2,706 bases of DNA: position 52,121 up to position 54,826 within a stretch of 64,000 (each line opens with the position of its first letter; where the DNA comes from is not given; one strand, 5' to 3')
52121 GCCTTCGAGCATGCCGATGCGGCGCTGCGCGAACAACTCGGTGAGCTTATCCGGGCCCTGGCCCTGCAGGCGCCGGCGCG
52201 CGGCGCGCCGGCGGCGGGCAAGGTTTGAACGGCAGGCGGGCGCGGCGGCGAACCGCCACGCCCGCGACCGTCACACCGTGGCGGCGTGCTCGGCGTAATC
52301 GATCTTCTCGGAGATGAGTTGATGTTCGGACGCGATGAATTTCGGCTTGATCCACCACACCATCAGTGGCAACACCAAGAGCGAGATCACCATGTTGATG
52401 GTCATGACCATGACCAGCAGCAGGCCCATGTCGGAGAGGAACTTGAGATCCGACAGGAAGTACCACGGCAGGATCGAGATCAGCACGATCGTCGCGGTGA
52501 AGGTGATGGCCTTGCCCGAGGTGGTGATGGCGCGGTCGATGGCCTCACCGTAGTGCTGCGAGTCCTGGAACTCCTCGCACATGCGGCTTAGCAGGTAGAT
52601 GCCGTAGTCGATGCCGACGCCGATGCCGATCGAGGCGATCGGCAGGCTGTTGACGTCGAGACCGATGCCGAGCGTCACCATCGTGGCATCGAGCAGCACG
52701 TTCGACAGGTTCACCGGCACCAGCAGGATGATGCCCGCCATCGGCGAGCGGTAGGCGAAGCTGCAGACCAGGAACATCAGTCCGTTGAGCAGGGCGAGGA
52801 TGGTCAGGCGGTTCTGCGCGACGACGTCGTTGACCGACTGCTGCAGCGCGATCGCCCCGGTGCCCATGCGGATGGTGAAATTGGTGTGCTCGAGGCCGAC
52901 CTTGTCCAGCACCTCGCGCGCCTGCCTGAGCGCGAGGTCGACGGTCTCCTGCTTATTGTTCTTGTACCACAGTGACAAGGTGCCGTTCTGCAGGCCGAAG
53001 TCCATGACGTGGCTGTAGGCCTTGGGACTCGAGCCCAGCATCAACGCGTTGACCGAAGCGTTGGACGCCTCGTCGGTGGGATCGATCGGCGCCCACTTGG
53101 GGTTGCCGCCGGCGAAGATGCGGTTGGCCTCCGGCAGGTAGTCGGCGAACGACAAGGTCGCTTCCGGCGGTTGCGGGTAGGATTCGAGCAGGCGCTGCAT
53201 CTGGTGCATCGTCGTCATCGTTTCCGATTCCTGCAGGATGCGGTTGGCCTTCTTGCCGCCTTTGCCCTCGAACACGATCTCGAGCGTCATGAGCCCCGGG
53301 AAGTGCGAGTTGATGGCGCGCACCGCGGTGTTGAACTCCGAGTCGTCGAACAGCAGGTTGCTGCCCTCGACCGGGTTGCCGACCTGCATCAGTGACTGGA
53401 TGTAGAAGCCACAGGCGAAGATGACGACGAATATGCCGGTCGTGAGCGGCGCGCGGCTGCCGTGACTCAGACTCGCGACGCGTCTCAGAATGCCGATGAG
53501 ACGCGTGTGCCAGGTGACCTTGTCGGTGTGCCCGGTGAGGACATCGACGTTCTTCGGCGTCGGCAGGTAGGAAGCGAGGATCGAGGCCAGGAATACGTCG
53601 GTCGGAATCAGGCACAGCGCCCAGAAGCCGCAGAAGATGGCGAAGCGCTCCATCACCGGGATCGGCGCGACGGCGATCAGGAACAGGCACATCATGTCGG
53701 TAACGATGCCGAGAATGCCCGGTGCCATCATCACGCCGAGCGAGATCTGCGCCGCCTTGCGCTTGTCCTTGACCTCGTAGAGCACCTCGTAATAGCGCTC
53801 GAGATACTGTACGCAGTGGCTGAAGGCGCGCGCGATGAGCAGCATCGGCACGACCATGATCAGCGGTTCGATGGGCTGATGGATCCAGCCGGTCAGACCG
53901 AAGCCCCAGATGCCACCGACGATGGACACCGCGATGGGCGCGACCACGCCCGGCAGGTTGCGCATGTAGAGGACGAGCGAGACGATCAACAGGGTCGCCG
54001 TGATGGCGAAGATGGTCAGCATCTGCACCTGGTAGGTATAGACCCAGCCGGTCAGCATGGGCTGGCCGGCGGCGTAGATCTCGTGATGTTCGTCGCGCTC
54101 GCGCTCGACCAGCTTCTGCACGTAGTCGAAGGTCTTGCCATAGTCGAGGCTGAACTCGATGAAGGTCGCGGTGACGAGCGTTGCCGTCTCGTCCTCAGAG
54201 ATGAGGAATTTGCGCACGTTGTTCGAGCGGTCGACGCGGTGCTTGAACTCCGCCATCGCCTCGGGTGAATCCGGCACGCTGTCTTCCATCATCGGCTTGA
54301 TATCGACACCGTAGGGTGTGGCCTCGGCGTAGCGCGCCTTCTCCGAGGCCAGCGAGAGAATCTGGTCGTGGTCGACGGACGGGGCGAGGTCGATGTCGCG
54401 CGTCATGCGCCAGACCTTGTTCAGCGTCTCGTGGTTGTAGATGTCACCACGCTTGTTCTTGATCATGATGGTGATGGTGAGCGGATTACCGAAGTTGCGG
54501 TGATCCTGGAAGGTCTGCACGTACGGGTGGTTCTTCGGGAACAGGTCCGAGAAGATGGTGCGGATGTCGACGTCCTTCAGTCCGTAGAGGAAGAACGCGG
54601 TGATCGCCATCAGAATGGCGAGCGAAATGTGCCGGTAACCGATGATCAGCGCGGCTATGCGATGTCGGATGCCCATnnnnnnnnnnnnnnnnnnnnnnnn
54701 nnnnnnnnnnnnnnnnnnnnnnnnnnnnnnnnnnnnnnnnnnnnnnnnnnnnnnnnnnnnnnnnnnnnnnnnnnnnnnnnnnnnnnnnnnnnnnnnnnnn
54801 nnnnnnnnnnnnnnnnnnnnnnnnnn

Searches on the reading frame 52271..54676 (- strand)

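Call 57: search_protein_families(library=ncbifam, proteins=[window:52271-54676:-], max_evalue=1e-10)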
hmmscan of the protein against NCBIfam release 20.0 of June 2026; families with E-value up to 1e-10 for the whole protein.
window:52271-54676:- (801 aa): 3 families
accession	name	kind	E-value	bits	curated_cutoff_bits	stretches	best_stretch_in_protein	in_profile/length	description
TIGR00921.1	2A067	subfamily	5.1e-36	124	351.9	2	606-773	177-343/733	hydrophobe/amphiphile efflux-3 (HAE3) family transporter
TIGR00833.1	actII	subfamily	1e-21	77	874.7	1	606-773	158-329/910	MMPL family RND transporter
NF052608.1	TrhMmycExpMmpL3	equivalog_domain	8.9e-11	40.8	1400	0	680-772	246-337/992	trehalose monomycolate exporter MmpL3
